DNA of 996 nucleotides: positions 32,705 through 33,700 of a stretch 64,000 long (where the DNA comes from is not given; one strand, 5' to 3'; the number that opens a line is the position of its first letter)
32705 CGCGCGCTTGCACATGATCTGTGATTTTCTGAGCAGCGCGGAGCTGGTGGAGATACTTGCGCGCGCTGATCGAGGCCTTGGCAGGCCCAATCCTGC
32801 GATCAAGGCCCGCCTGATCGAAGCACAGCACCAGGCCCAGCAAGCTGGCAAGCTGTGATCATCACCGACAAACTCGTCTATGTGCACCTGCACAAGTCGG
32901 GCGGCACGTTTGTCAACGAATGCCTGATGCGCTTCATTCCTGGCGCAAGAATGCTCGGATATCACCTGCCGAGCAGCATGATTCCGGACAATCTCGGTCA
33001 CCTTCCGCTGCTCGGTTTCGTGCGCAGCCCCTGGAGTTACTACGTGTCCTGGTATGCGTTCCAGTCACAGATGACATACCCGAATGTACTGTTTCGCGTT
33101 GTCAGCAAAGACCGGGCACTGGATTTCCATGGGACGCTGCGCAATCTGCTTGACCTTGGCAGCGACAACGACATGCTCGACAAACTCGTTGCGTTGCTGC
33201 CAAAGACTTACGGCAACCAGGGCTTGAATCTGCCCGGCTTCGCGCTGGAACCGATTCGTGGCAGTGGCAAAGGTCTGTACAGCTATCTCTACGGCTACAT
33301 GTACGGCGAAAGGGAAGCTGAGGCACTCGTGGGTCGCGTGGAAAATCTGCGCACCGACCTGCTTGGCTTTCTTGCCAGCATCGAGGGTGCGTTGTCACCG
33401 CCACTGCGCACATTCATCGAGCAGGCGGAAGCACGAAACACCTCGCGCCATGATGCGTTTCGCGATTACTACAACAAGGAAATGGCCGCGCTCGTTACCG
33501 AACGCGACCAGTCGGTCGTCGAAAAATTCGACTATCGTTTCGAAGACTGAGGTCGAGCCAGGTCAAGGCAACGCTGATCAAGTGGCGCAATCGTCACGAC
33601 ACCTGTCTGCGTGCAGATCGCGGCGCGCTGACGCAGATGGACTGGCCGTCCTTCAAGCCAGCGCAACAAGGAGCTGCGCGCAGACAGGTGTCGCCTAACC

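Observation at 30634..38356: Accessory island with two hydroxylase + sulfotransferase pairings: a candidate hydroxylate-then-sulfate modification system of unknown substrate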

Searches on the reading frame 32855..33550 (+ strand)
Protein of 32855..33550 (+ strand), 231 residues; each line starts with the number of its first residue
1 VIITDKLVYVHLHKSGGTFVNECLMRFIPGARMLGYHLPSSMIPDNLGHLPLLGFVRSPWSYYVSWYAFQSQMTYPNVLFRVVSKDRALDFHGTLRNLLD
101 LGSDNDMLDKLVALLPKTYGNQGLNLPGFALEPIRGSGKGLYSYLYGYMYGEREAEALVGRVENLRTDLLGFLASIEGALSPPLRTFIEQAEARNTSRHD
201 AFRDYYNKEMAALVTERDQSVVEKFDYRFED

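Call 3: search_protein_families(library=pfam, proteins=[window:32855-33550:+], max_evalue=0.01)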
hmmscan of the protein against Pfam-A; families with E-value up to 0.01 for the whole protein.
window:32855-33550:+ (231 aa): 0 families

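Call 4: search_protein_families(library=ncbifam, proteins=[window:32855-33550:+], max_evalue=0.01)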
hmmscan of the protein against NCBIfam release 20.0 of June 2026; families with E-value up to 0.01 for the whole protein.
window:32855-33550:+ (231 aa): 0 families

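Call 6: search_protein_families(library=pfam, proteins=[window:32855-33550:+], max_evalue=10)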
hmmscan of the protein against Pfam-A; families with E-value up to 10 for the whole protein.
window:32855-33550:+ (231 aa): 0 families

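Call 15: find_homologous_proteins(query=window:32855-33550:+)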
Query window:32855-33550:+ (231 aa): 1310 proteins with E <= 0.001 among 2024 candidates; the best 120 are listed.
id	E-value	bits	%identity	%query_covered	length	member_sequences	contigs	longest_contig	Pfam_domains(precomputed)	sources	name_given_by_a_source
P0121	2.6e-153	526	100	100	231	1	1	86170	-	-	-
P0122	4.4e-113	394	75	100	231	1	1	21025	-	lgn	-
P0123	7.1e-113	393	74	100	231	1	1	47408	-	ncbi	-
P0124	1.5e-112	392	75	100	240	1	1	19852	-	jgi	jgi:hypothetical protein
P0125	2.0e-109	382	72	100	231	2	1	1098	-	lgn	-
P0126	1.2e-107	376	73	99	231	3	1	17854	-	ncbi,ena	-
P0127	4.3e-107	375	71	100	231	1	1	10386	-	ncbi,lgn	-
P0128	6.1e-106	371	71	99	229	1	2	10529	-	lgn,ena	-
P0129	1.3e-104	366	69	100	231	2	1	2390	-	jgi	jgi:hypothetical protein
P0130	2.5e-104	366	68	100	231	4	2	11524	-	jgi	jgi:hypothetical protein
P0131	8.9e-104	364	70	99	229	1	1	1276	-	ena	-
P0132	9.9e-104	364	69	100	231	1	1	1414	-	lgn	-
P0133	1.0e-103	364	68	100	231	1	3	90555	-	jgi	jgi:hypothetical protein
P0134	5.1e-103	361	68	100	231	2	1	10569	-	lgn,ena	-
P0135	5.8e-102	358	69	100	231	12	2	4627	-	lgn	-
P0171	1.3e-87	311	61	99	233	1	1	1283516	-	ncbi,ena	-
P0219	5.7e-83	296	58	100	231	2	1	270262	-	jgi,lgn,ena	-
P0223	1.1e-82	295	55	100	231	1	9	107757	-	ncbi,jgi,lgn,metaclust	metaclust:\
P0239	7.3e-82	292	57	100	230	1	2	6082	-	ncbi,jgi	jgi:hypothetical protein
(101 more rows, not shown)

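Call 18: search_solved_structures(query=A1, max_evalue=10, show_alignments=2)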
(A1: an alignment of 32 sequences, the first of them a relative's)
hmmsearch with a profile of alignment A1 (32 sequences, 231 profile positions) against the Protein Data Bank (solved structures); distinct sequences matched with E-value up to 10: 18.
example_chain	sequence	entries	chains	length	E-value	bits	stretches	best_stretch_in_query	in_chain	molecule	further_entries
2ad1_A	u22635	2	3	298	0.047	16.2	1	28-72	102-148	Sulfotransferase 1C2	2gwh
1cjm_A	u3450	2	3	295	0.12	14.8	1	28-72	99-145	PROTEIN (ARYL SULFOTRANSFERASE) | Monoamine-sulfating phenol sulfotransferase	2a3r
5koi_A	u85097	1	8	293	0.2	14.1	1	64-149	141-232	Enoyl-[acyl-carrier-protein] reductase [NADH]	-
1zd1_A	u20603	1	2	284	0.27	13.7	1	27-71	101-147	Sulfotransferase 4A1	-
2o6i_A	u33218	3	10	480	0.55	12.7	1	131-194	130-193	HD domain protein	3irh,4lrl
9g0d_B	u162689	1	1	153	0.7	12.3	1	153-221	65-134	[F-actin]-monooxygenase MICAL1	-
6clz_B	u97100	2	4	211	0.81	12.1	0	161-208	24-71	Apolipoprotein A-I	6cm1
5le0_B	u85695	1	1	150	0.92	11.9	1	155-221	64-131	Protein-methionine sulfoxide oxidase MICAL1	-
5lpn_B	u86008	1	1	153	0.93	11.9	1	156-221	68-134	Protein-methionine sulfoxide oxidase MICAL1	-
2n5e_A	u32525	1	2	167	0.96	11.9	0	161-190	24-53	Apolipoprotein A-I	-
1z28_A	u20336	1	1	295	1.1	11.7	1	27-71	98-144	Phenol-sulfating phenol sulfotransferase 1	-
4v6m_A0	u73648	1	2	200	1.5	11.2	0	161-190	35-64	Apolipoprotein A-I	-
1av1_A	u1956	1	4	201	1.6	11.2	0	161-190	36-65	APOLIPOPROTEIN A-I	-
9g0c_A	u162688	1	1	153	1.7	11.1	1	172-221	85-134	[F-actin]-monooxygenase MICAL1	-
8eqs_C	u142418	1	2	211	1.9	11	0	161-190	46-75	Apolipoprotein A-I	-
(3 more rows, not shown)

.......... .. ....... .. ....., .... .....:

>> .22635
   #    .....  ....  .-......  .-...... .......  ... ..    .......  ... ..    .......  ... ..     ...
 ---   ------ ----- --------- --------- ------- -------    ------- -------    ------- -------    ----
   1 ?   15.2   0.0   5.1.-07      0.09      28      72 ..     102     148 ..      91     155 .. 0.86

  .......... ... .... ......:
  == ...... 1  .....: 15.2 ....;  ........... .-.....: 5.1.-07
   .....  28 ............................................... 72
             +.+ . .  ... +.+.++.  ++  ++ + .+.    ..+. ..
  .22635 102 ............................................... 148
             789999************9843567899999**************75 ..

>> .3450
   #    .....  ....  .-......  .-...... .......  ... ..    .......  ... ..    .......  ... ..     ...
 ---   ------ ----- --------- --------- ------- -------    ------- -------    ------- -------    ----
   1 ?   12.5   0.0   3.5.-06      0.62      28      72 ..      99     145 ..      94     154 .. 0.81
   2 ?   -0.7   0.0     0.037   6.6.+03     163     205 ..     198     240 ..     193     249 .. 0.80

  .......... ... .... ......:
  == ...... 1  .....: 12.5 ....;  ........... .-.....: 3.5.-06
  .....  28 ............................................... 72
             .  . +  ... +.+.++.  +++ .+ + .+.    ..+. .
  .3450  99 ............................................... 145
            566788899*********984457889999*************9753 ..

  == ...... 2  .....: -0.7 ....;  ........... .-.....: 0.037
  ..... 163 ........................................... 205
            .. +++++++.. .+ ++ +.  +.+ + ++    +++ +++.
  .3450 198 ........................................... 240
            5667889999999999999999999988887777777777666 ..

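Call 21: predict_structure(alignment_id=A1)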
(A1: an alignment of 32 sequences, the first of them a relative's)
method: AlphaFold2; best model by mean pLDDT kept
length: 231 residues; sequences in the alignment: 32
mean_pLDDT: 92.1   pTM: 0.88
mean pLDDT of the five models: 92.1, 91.0, 91.0, 89.6, 89.4
residues with pLDDT >= 90: 189; 70-90: 36; 50-70: 6; < 50: 0
segments of 3 or more residues with pLDDT < 50: none
pLDDT, mean of each block of 10 residues (from residue 1): 95 82 95 92 93 94 91 92 96 96 94 92 82 95 94 84 95 96 98 79 89 97 94 85
secondary structure, 60 per line:
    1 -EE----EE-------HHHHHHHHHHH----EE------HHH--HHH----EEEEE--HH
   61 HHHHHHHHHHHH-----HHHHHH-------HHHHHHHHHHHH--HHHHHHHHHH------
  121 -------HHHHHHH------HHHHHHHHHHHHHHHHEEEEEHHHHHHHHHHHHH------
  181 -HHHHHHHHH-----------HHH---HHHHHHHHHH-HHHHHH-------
elements in order: H17-27 E52-56 H59-72 H78-83 H91-102 H105-114 H128-134 H141-156 E157-161 H162-174 H182-190 H208-217 H219-224

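Call 25: fold_search(model_id=the predicted structure, library=pdb)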
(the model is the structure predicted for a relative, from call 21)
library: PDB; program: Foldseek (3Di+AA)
matches with E <= 10: 107; with E <= 0.001: 0
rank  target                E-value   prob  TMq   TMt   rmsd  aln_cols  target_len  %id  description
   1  8k9y_B                4.6e-02  0.87  0.38  0.30   7.8       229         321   16  Crystal structure of Arabidopsis thaliana sulfotransferase SOT16 involved in glucosinolate biosynthesis (released 2023-09-13)
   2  8k9y_A                4.9e-02  0.80  0.36  0.27   8.7       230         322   18  Crystal structure of Arabidopsis thaliana sulfotransferase SOT16 involved in glucosinolate biosynthesis (released 2023-09-13)
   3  1ov4                  5.4e-02  0.91  0.46  0.41   8.2       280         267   13  Crystal structure of human DHEA-ST complexed with androsterone (released 2004-02-17)
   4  2ad1                  6.7e-02  0.97  0.51  0.49   6.3       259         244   14  Human Sulfotransferase SULT1C2 (released 2005-08-02)
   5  2h8k_A                7.9e-02  0.99  0.46  0.44   4.2       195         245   17  Human Sulfotranferase SULT1C3 in complex with PAP (released 2006-06-20)
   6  22ga_B                7.9e-02  0.80  0.35  0.26   7.4       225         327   12  Crystal structure of sorghum sulfotransferase LGS1 reveals sulfation-assisted BC-ring formation in strigolactone biosy (released 2026-02-04)
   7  5mek                  8.3e-02  0.63  0.34  0.27   8.8       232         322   15  Sulphotransferase-18 from Arabidopsis thaliana in complex with 3'-phosphoadenosine 5'-phosphate (PAP) (released 2017-07-05)
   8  9m0l                  8.7e-02  0.85  0.39  0.30   8.2       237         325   13  Crystal structure of Arabidopsis thaliana sulfotransferase SOT18 complexed with glucoraphanin precursor involved in gluc (released 2026-03-04)
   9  22ga_A                1.3e-01  0.66  0.34  0.26   8.2       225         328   12  Crystal structure of sorghum sulfotransferase LGS1 reveals sulfation-assisted BC-ring formation in strigolactone biosy (released 2026-02-04)
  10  2qp3                  1.4e-01  0.75  0.38  0.34   7.7       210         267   13  Identification and Characterization of Two Amino Acids Critical for the Substrate Inhibition of SULT2A1 (released 2008-07-29)
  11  5x2b_H                1.6e-01  0.90  0.52  0.44   6.2       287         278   13  Crystal structure of mouse sulfotransferase SULT7A1 complexed with PAP (released 2018-03-28)
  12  4ifb_A                1.7e-01  0.72  0.38  0.33   7.2       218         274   13  Crystal structure of SULT 2A1 LLGG mutant with PAPS (released 2013-02-06)
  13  1cjm                  2.0e-01  0.89  0.47  0.49   6.6       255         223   12  HUMAN SULT1A3 WITH SULFATE BOUND (released 1999-11-10)
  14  4ifb_B                2.1e-01  0.80  0.41  0.36   6.2       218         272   13  Crystal structure of SULT 2A1 LLGG mutant with PAPS (released 2013-02-06)
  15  1aqu_B                2.2e-01  0.92  0.55  0.47   6.3       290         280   13  ESTROGEN SULFOTRANSFERASE WITH BOUND INACTIVE COFACTOR PAP AND 17-BETA ESTRADIOL (released 1998-10-28)
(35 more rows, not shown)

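Call 28: find_encoding_contigs(protein=P0223, flank=8000, max_places=3)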
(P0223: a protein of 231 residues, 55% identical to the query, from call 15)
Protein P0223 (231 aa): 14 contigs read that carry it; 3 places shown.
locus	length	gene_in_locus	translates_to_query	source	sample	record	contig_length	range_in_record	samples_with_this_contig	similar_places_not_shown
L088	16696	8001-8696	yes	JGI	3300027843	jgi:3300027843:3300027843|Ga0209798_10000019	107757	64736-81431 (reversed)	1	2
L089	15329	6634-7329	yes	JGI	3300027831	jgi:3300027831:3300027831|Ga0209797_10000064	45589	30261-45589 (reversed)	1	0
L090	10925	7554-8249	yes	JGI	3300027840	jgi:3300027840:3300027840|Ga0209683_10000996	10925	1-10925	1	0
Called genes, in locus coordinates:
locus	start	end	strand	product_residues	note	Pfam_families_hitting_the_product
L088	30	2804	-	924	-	PF07715:Plug, PF00593:TonB_dep_Rec_b-barrel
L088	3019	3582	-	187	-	PF07879:PHB_acc_N, PF05233:PHB_acc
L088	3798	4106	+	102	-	-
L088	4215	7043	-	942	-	PF07715:Plug, PF00593:TonB_dep_Rec_b-barrel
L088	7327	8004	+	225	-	PF05118:Asp_Arg_Hydrox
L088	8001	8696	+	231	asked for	-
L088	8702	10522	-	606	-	PF05118:Asp_Arg_Hydrox, PF07883:Cupin_2 (faint), PF00685:Sulfotransfer_1 (faint), PF13469:Sulfotransfer_3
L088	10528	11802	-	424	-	PF00515:TPR_1 (faint), PF07719:TPR_2 (faint), PF12895:ANAPC3 (weak), PF13181:TPR_8 (faint), PF13428:TPR_14 (faint), PF13432:TPR_16, PF14559:TPR_19 (weak), PF05118:Asp_Arg_Hydrox, +2 more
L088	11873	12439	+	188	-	PF13640:2OG-FeII_Oxy_3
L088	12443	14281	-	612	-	PF13432:TPR_16 (weak), PF14559:TPR_19 (weak), PF23914:TPR_CcmH_CycH (weak), PF13432:TPR_16 (weak), PF07719:TPR_2 (weak), PF12895:ANAPC3 (weak), PF00685:Sulfotransfer_1, PF13469:Sulfotransfer_3, +9 more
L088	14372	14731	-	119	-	PF09361:Phasin_2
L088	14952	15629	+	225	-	PF09712:PHA_synth_III_E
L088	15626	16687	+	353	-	PF07167:PhaC_N (faint), PF00561:Abhydrolase_1, PF11339:DUF3141 (weak)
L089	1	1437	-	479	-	?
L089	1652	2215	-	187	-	PF07879:PHB_acc_N, PF05233:PHB_acc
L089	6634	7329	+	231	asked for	-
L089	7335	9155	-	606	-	PF05118:Asp_Arg_Hydrox, PF07883:Cupin_2 (faint), PF00685:Sulfotransfer_1 (weak), PF13469:Sulfotransfer_3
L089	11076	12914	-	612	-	PF13432:TPR_16 (weak), PF14559:TPR_19 (weak), PF23914:TPR_CcmH_CycH (weak), PF13432:TPR_16 (weak), PF07719:TPR_2 (weak), PF12895:ANAPC3 (weak), PF00685:Sulfotransfer_1, PF13469:Sulfotransfer_3, +9 more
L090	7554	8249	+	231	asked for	-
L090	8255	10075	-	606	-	PF05118:Asp_Arg_Hydrox, PF07883:Cupin_2 (faint), PF00685:Sulfotransfer_1 (faint), PF13469:Sulfotransfer_3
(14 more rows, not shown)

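Call 29: find_encoding_contigs(protein=P0239, flank=8000, max_places=3)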
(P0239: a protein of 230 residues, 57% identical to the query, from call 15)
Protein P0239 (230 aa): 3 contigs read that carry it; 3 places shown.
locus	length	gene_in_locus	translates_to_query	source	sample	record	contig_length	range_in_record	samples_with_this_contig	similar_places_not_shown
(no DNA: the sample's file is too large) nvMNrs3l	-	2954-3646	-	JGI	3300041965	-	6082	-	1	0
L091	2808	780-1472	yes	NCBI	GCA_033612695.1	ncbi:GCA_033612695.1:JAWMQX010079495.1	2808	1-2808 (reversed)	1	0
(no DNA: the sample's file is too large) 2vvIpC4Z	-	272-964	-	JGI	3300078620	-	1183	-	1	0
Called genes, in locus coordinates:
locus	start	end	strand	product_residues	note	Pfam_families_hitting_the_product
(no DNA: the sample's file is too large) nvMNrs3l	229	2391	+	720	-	-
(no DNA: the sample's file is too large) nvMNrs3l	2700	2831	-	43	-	-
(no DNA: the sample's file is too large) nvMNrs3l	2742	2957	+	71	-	-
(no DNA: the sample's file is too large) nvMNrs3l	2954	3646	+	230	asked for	-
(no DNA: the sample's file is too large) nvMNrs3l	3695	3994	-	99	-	-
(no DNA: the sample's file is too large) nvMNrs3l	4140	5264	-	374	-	PF08241:Methyltransf_11, PF13649:Methyltransf_25 (faint)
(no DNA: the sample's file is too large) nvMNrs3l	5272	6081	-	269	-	?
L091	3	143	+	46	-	?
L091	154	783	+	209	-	PF05118:Asp_Arg_Hydrox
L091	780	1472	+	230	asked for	-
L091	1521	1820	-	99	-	-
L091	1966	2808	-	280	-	?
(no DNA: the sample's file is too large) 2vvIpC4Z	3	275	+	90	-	?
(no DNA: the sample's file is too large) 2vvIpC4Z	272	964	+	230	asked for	-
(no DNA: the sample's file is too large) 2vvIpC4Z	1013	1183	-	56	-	?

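Call 64: find_encoding_contigs(protein=P0171, flank=9000, max_places=2)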
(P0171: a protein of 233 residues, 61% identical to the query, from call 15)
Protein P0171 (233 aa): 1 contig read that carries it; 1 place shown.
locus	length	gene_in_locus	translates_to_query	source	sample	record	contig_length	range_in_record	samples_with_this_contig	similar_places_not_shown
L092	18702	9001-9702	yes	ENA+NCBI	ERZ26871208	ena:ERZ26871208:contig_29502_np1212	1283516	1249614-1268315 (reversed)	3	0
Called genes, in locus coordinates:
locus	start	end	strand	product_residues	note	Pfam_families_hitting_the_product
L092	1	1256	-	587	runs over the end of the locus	-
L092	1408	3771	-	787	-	PF00486:Trans_reg_C, PF14559:TPR_19 (weak)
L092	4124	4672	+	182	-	PF00719:Pyrophosphatase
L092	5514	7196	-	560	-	PF02366:PMT, PF13231:PMT_2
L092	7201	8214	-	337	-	PF10095:DUF2333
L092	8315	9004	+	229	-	PF05118:Asp_Arg_Hydrox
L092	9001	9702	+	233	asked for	-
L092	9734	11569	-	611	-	PF05118:Asp_Arg_Hydrox, PF00685:Sulfotransfer_1, PF13469:Sulfotransfer_3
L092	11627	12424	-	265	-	-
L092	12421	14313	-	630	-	PF13667:ThiC-associated, PF01964:ThiC_Rad_SAM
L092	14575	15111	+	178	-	PF11454:DUF3016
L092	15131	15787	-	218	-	PF00440:TetR_N, PF14246:TetR_C_7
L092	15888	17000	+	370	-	PF00364:Biotin_lipoyl (faint), PF25917:BSH_RND, PF25919:BSH_CusB (faint), PF25881:HH_YBHG (weak), PF25876:HH_MFP_RND, PF25954:Beta-barrel_RND_2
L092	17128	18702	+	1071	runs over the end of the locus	PF00873:ACR_tran, PF03176:MMPL (weak)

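Call 65: find_encoding_contigs(protein=P0219, flank=9000, max_places=2)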
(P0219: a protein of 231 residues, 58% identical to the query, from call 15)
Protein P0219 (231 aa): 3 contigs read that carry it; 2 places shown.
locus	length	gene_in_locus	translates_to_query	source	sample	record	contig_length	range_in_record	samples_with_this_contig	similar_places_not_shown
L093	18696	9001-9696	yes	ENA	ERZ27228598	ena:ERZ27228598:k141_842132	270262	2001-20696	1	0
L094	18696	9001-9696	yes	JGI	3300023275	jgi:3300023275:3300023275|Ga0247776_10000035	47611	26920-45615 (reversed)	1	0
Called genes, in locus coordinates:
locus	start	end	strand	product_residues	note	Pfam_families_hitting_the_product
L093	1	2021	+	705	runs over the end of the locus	PF02897:Peptidase_S9_N, PF00326:Peptidase_S9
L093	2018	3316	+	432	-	PF00085:Thioredoxin (weak), PF13098:Thioredoxin_2, PF13899:Thioredoxin_7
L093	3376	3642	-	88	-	-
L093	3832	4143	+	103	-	PF02604:PhdYeFM_antitox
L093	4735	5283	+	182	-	PF00719:Pyrophosphatase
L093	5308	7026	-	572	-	PF02366:PMT, PF13231:PMT_2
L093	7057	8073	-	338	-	PF10095:DUF2333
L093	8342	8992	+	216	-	PF05118:Asp_Arg_Hydrox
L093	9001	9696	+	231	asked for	-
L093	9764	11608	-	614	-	PF05118:Asp_Arg_Hydrox, PF13469:Sulfotransfer_3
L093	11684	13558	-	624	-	PF13667:ThiC-associated, PF01964:ThiC_Rad_SAM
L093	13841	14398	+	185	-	PF11454:DUF3016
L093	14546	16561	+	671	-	PF03644:Glyco_hydro_85, PF21910:GH85_C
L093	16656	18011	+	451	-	PF21216:PepQ_N, PF00557:Peptidase_M24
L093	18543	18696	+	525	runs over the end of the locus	PF01654:Cyt_bd_oxida_I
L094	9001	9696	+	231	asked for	-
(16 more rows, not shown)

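Call 86: search_protein_representatives(alignment_id=A1)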
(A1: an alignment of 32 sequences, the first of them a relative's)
Query: 32 sequences, 231 profile positions. Proteins with E-value up to 0.001 (for the whole library): 3783; up to 1e-10: 942; up to 1e-30: 127. The best 150 are listed.
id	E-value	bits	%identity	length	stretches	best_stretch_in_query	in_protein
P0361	2.8e-96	337.6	-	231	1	1-230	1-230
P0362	1.1e-84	299.7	-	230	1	1-230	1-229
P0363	2.7e-84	298.4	-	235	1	1-230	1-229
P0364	6.4e-81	287.4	-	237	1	1-155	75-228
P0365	5.7e-80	284.2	-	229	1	1-229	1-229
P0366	1.0e-79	283.4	-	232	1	1-229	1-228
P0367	1.7e-77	276.2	-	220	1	1-177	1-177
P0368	5.4e-73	261.4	-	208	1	1-161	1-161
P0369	2.2e-72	259.4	-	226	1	1-230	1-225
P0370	1.4e-71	256.8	-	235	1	1-230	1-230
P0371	1.1e-66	240.8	-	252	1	1-230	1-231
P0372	1.8e-64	233.5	-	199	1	1-132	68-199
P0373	2.1e-64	233.3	-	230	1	1-229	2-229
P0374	4.9e-64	232.1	-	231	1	1-229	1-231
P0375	5.3e-64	232.0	-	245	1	1-227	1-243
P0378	2.7e-63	229.7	-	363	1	1-230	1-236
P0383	1.1e-61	224.5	-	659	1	1-230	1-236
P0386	6.7e-61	221.9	-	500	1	1-230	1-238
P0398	5.3e-54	199.3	-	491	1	1-230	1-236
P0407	8.5e-52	192.1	-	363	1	18-230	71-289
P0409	8.1e-51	188.9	-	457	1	1-230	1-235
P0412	1.2e-49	185.1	-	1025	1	12-230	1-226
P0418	3.1e-48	180.4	-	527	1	1-230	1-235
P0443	1.7e-38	148.6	-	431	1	1-230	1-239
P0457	1.7e-35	138.8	-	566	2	1-95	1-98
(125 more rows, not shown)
